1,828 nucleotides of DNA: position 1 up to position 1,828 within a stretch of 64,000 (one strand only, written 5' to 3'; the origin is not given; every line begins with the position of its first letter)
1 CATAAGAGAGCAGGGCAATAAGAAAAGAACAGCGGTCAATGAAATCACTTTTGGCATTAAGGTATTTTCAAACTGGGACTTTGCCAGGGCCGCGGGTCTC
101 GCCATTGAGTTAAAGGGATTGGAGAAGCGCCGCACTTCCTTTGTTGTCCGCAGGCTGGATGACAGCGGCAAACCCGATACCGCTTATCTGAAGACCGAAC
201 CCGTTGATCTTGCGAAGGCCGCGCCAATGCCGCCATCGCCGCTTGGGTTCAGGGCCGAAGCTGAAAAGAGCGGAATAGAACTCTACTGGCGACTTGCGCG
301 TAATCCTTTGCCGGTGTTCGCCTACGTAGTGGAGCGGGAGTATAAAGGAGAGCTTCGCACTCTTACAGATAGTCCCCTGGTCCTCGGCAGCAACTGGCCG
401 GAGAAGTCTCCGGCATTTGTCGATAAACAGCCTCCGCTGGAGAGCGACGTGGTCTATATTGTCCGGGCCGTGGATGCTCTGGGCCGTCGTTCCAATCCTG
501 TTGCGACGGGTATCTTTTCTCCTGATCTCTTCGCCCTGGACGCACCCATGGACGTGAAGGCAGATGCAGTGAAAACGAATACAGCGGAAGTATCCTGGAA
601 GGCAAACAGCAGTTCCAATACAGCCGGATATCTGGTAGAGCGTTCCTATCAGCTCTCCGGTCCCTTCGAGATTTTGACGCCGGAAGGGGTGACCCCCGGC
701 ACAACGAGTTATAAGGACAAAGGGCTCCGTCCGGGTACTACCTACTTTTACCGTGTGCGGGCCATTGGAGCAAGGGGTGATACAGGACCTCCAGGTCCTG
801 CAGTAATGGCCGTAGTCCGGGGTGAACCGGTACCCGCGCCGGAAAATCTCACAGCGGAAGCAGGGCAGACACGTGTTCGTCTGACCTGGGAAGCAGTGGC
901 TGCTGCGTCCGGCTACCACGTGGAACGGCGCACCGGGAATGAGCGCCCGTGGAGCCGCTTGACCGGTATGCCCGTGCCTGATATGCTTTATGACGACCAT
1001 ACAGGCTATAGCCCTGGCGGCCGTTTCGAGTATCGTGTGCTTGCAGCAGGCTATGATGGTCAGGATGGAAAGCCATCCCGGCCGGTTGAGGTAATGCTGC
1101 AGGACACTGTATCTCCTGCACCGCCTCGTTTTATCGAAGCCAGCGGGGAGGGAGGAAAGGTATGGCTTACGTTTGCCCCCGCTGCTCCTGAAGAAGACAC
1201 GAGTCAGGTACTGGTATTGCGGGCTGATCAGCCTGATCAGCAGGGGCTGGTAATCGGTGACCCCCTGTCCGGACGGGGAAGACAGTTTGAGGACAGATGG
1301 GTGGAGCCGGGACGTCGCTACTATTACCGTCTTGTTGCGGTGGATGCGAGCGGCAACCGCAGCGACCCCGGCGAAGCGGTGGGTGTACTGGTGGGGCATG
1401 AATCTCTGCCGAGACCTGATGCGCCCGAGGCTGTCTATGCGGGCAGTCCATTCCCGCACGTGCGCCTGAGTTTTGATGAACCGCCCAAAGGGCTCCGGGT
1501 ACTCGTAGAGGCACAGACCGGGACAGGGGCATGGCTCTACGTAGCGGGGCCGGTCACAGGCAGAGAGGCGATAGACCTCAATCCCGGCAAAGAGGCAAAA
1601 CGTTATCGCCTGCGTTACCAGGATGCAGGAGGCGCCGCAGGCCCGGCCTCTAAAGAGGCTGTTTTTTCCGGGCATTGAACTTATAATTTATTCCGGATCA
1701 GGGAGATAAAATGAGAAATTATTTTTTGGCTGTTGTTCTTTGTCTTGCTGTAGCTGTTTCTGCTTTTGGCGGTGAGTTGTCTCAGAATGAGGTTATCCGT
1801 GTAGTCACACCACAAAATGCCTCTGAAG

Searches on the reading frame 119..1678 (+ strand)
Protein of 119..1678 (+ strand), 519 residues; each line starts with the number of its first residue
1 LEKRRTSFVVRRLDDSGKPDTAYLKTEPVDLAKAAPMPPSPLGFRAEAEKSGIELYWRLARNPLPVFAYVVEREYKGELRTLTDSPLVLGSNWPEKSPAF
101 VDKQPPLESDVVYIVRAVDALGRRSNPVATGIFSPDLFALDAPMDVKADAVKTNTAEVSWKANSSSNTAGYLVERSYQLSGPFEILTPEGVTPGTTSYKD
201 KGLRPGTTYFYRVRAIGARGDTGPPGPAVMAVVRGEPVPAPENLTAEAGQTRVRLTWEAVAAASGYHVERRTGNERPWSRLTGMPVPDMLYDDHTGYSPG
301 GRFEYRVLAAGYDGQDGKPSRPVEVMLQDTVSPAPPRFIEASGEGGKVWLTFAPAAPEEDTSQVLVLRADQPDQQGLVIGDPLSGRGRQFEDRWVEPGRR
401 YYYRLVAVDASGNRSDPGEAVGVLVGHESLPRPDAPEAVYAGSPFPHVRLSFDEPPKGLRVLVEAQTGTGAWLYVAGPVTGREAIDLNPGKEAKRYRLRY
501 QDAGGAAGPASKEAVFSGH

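Call 75: search_protein_families(library=ncbifam, proteins=[window:119-1678:+], max_evalue=0.001)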
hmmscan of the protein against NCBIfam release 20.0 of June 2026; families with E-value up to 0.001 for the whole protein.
window:119-1678:+ (519 aa): 1 family
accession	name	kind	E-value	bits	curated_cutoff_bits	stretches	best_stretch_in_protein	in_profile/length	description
NF041611.1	exoglucan_CbhB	equivalog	4.3e-08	31.7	1950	1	135-273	701-841/997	exoglucanase CbhB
